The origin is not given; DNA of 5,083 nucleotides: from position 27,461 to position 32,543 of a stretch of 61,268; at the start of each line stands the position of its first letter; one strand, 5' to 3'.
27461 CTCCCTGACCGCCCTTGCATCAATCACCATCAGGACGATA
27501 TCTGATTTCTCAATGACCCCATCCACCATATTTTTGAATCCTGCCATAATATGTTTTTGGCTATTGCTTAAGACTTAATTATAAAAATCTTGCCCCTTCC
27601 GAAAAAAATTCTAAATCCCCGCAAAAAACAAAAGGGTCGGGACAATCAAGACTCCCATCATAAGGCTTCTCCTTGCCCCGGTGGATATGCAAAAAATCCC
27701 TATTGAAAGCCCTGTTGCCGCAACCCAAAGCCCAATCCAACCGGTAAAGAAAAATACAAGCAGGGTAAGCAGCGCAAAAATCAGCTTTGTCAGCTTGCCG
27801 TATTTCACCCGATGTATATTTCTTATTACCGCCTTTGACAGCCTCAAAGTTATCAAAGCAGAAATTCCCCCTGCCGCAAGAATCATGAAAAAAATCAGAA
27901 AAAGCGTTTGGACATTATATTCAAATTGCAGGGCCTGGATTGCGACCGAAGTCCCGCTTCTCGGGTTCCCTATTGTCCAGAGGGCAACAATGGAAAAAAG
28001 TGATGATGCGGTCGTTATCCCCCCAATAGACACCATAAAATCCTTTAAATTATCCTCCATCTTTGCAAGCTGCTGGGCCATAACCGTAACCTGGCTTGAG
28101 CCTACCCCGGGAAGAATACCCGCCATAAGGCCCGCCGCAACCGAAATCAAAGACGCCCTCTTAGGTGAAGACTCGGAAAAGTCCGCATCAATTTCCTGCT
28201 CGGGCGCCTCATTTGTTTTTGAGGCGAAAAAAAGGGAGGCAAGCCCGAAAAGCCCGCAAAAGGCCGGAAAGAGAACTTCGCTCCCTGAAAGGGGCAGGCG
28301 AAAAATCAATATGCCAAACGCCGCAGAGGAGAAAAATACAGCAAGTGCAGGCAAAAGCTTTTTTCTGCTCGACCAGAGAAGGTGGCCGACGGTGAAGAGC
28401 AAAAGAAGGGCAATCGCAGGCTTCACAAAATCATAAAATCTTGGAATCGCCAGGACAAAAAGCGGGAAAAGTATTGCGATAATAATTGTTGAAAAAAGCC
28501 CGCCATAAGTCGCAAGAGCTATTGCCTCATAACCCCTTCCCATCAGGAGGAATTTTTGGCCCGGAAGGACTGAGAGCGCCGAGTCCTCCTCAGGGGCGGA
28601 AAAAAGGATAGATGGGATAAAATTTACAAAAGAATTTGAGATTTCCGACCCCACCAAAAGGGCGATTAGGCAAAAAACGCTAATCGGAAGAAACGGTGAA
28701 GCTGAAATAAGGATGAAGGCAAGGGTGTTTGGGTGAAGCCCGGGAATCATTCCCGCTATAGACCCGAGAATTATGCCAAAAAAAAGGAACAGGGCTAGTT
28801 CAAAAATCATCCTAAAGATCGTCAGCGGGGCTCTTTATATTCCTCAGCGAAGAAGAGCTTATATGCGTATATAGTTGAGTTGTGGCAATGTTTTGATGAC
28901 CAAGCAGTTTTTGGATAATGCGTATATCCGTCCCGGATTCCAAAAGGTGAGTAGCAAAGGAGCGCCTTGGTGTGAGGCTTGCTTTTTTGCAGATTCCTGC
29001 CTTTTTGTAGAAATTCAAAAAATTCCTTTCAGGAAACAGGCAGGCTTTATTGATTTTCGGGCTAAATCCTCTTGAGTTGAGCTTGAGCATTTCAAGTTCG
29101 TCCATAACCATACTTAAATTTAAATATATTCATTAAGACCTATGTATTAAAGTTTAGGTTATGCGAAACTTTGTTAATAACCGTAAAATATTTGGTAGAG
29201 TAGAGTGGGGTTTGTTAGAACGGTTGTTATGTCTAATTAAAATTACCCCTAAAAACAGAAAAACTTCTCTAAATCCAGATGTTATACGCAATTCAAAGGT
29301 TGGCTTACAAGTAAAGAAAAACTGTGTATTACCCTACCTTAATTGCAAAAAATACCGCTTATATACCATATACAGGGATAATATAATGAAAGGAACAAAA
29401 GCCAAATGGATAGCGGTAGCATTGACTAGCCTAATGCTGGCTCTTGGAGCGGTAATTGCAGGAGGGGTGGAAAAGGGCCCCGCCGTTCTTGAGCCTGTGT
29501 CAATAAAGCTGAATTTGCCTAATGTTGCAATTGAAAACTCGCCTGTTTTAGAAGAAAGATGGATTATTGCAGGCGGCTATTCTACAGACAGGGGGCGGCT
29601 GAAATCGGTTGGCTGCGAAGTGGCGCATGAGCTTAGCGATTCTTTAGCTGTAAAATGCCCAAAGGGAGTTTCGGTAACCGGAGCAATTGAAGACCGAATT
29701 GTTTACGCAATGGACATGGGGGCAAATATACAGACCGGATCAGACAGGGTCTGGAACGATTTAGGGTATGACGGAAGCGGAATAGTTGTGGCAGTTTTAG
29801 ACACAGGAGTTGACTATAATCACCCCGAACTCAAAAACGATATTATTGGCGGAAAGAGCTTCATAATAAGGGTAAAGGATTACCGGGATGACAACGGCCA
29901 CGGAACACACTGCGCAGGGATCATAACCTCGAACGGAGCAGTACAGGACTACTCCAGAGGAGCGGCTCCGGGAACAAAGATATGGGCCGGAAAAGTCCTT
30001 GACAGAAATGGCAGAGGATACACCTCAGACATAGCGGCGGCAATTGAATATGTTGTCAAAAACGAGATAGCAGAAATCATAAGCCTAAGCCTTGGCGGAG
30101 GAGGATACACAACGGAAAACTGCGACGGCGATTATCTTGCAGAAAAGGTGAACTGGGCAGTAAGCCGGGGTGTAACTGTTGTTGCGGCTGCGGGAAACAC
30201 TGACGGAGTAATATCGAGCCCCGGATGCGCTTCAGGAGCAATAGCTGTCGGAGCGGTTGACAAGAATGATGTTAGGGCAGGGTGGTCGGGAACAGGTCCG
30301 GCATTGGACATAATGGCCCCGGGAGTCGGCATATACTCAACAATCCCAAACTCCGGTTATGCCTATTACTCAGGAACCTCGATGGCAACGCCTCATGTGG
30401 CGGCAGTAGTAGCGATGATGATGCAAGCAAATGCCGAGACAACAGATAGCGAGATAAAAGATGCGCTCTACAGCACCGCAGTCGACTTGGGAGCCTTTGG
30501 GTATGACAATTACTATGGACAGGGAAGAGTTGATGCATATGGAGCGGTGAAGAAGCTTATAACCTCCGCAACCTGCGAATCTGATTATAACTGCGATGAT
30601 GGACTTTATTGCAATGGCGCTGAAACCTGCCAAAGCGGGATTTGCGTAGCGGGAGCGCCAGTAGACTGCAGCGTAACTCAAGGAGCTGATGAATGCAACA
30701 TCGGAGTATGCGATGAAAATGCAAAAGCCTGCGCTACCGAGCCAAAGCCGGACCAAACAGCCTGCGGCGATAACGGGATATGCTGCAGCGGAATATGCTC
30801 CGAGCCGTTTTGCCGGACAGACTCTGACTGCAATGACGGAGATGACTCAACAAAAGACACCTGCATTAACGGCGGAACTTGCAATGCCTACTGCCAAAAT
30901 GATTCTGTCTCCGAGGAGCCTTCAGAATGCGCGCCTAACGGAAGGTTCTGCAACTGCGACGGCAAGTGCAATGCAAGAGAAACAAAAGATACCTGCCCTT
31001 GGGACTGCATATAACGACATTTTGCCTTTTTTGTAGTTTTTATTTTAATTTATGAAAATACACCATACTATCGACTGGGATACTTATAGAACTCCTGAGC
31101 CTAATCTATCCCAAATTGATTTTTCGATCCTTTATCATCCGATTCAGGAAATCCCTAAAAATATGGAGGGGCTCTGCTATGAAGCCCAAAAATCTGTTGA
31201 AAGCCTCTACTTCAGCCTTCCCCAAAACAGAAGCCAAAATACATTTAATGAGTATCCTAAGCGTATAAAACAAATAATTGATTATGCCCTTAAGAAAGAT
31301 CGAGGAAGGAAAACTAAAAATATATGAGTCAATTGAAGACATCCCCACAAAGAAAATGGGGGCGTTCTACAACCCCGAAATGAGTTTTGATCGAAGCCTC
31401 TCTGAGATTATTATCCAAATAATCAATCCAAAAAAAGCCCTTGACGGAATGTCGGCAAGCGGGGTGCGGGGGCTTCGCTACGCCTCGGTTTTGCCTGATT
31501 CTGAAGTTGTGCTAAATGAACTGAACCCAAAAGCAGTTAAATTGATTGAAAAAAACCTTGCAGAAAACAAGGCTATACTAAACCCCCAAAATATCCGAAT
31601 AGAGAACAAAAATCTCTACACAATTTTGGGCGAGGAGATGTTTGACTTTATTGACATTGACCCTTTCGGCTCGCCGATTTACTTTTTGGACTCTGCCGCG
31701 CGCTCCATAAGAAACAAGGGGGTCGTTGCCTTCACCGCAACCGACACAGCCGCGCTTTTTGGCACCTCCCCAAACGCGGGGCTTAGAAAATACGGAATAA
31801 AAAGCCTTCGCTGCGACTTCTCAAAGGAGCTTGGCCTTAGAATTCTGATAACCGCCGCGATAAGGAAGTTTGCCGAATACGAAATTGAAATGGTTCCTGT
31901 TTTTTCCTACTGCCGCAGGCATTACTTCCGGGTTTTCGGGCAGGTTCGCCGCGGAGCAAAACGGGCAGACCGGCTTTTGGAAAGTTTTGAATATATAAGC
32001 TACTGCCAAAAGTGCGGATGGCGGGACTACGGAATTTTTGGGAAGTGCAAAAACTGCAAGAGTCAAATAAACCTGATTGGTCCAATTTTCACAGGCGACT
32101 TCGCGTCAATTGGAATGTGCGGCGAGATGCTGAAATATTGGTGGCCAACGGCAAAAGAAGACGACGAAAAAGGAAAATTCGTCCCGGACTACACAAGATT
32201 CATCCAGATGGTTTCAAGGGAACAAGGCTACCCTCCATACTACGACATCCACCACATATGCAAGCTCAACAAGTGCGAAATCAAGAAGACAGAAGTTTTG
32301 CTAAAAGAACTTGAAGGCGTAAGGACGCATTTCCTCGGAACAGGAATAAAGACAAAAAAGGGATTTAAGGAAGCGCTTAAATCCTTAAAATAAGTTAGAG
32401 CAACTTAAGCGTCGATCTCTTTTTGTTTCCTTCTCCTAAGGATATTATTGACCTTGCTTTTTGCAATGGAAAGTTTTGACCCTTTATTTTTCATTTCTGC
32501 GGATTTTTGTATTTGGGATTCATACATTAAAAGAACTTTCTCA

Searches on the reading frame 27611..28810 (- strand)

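Call 57: search_protein_families(library=pfam, proteins=[window:27611-28810:-], max_evalue=0.00001)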
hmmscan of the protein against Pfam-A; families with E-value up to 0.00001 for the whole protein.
window:27611-28810:- (399 aa): 1 family
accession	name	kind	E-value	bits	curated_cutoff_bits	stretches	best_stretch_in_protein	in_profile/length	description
PF01970.21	TctA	-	3.6e-50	171.2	28.9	1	7-385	2-422/423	Tripartite tricarboxylate transporter TctA family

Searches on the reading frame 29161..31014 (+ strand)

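Call 57: search_protein_families(library=pfam, proteins=[window:29161-31014:+], max_evalue=0.00001)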
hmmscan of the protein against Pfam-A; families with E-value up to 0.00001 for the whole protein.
window:29161-31014:+ (617 aa): 1 family
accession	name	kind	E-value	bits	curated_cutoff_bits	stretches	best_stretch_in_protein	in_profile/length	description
PF00082.27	Peptidase_S8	-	9.6e-56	189.6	21.8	1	205-455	1-288/288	Subtilase family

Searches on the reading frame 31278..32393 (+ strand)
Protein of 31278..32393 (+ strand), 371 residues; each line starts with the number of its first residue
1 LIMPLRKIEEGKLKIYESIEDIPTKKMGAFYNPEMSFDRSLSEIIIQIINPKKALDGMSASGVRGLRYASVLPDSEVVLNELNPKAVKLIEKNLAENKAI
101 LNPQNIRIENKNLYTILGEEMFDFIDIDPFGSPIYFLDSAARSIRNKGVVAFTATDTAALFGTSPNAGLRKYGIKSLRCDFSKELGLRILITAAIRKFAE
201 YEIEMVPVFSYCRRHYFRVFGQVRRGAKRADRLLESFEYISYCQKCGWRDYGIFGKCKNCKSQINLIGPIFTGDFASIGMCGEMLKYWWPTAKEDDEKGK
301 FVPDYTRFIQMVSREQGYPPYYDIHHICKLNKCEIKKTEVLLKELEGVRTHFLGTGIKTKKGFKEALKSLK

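Call 57: search_protein_families(library=pfam, proteins=[window:31278-32393:+], max_evalue=0.00001)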
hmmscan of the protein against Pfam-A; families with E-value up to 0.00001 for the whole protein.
window:31278-32393:+ (371 aa): 1 family
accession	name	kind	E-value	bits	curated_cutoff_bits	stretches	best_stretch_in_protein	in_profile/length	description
PF02005.22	TRM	-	3.2e-81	273.9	27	1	23-368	14-373/376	N2,N2-dimethylguanosine tRNA methyltransferase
